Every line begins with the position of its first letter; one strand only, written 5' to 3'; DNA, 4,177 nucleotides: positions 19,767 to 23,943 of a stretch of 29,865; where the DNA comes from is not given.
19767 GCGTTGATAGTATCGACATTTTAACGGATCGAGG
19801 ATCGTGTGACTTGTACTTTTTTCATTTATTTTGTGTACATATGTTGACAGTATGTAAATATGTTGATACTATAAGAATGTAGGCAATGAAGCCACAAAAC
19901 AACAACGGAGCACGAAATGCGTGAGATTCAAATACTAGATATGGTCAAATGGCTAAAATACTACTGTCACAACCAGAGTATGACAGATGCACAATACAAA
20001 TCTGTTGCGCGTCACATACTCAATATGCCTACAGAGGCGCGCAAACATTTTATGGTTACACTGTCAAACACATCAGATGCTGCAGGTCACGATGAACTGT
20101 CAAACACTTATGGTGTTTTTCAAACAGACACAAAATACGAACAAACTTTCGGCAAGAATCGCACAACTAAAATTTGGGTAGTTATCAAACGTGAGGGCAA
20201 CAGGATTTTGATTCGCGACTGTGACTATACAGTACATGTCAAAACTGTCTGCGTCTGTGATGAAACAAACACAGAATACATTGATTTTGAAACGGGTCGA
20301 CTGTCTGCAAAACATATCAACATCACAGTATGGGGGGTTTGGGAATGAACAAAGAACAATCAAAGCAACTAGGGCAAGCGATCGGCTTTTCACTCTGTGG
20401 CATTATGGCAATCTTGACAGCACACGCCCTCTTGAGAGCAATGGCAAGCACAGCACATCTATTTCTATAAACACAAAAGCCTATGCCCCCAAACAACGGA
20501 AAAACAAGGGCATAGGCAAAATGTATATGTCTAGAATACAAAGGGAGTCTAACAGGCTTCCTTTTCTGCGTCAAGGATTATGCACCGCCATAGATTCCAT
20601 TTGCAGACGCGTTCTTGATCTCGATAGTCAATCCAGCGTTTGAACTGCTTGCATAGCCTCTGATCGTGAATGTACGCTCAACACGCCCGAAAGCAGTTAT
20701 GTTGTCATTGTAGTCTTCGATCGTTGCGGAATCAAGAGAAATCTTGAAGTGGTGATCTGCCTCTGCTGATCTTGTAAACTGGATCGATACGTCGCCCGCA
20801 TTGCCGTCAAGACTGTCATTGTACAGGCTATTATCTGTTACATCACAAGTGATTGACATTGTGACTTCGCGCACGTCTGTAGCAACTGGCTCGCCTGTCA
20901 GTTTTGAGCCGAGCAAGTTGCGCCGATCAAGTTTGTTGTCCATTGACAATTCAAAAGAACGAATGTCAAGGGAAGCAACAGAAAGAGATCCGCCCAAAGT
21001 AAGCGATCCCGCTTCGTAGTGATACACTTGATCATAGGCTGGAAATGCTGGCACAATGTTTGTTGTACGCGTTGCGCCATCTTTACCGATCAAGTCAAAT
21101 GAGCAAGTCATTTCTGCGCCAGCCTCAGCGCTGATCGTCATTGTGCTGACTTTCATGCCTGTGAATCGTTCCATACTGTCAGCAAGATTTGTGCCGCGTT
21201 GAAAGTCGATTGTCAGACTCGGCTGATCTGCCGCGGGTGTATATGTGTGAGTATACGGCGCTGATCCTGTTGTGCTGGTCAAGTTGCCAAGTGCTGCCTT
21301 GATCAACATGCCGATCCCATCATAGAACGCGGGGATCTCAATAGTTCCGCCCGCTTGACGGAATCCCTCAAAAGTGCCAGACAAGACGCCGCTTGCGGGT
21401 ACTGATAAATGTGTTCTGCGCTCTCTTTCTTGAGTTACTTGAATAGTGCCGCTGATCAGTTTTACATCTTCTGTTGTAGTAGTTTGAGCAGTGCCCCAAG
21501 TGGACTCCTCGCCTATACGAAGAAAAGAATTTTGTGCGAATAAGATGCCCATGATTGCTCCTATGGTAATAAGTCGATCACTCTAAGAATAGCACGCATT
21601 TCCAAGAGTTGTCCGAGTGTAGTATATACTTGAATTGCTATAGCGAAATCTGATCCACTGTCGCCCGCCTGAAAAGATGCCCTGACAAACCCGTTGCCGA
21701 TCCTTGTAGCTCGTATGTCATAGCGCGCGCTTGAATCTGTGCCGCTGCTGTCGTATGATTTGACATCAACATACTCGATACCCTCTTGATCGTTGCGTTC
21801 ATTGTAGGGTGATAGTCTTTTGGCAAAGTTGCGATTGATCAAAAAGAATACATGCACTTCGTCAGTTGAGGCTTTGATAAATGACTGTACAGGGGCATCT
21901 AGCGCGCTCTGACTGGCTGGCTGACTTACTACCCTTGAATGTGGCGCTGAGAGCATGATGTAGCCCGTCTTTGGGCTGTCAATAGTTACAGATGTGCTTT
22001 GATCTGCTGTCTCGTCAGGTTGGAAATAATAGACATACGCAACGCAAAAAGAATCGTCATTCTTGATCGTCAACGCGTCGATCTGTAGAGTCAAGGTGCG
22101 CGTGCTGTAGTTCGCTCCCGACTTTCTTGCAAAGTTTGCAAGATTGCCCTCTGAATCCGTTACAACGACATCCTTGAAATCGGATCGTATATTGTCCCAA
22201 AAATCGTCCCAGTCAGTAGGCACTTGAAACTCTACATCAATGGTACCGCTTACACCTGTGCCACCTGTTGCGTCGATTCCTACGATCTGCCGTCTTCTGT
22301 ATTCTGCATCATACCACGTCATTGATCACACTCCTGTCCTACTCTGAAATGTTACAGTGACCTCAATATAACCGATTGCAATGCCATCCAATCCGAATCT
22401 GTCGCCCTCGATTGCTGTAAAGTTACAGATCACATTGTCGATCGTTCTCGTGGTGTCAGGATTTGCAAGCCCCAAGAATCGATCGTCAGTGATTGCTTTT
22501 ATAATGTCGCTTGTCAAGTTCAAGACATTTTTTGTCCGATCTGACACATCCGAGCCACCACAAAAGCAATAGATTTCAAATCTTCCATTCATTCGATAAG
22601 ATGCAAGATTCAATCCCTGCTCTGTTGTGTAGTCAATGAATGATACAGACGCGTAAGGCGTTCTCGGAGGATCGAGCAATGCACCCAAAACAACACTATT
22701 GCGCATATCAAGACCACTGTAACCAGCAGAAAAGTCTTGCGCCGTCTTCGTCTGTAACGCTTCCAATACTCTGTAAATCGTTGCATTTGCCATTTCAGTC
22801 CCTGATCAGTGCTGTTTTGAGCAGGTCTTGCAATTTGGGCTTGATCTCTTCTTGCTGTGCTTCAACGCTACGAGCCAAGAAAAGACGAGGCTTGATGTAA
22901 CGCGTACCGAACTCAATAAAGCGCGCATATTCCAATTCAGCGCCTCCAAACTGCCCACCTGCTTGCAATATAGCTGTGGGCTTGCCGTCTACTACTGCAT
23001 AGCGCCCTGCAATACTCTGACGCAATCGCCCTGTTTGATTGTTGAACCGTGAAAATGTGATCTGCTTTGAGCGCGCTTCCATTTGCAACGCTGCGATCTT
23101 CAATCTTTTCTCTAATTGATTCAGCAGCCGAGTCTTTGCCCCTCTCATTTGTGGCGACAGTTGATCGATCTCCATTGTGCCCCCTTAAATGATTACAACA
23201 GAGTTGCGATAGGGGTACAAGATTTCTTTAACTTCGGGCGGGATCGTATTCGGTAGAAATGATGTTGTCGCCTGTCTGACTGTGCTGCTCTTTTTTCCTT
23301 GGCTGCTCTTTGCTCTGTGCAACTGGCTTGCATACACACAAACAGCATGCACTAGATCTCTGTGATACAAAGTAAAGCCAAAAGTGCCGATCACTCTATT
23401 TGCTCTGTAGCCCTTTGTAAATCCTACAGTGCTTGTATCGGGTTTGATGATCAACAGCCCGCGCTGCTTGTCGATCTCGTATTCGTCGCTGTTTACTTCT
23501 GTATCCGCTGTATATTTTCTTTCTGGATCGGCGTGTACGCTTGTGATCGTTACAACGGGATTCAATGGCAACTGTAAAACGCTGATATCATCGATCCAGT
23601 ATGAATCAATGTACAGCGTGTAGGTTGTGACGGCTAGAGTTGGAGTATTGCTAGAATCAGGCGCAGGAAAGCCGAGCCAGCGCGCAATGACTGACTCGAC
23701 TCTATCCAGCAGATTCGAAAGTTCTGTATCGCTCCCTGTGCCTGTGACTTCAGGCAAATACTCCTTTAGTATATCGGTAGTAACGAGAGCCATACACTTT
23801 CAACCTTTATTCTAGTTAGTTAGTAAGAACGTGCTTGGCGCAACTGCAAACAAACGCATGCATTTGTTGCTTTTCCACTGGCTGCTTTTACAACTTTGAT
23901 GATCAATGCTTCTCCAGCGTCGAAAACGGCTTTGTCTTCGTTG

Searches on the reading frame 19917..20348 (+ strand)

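Call 11: search_protein_families(library=phrogs, proteins=[window:19917-20348:+], max_evalue=0.001)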
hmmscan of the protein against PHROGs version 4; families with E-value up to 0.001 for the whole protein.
window:19917-20348:+ (143 aa): 0 families

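Call 38: search_protein_families(library=pfam, proteins=[window:19917-20348:+], max_evalue=0.05)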
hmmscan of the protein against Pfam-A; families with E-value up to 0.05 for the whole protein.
window:19917-20348:+ (143 aa): 1 family
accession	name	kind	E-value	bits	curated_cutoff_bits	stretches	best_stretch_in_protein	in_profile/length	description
PF20194.3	DUF6557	-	0.029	15.4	27.8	0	12-76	17-81/144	Family of unknown function (DUF6557)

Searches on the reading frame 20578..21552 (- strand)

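Call 11: search_protein_families(library=phrogs, proteins=[window:20578-21552:-], max_evalue=0.001)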
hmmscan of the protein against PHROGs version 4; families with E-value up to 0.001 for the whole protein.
window:20578-21552:- (324 aa): 1 family
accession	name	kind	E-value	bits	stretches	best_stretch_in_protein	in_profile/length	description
phrog_290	-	tail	4.7e-38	132.5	1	7-308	17-323/411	minor tail protein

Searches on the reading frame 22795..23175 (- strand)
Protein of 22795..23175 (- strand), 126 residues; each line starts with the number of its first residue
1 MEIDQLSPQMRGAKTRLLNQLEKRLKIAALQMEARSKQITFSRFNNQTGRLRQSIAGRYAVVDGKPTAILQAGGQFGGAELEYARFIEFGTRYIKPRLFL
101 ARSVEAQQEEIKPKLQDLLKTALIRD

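Call 11: search_protein_families(library=phrogs, proteins=[window:22795-23175:-], max_evalue=0.001)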
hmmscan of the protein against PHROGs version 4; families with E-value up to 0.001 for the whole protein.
window:22795-23175:- (126 aa): 2 families
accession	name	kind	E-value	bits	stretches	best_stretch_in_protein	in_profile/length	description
phrog_5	-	connector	1.2e-10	42.6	1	18-123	102-209/239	tail completion or Neck1 protein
phrog_222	-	connector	0.00013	22.7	0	82-123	155-200/276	tail completion or Neck1 protein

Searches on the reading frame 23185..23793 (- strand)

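Call 11: search_protein_families(library=phrogs, proteins=[window:23185-23793:-], max_evalue=0.001)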
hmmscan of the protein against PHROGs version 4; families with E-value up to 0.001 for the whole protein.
window:23185-23793:- (202 aa): 1 family
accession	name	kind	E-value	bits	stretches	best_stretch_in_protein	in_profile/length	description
phrog_442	-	connector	2.5e-19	70.6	1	1-199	85-264/270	head-tail adaptor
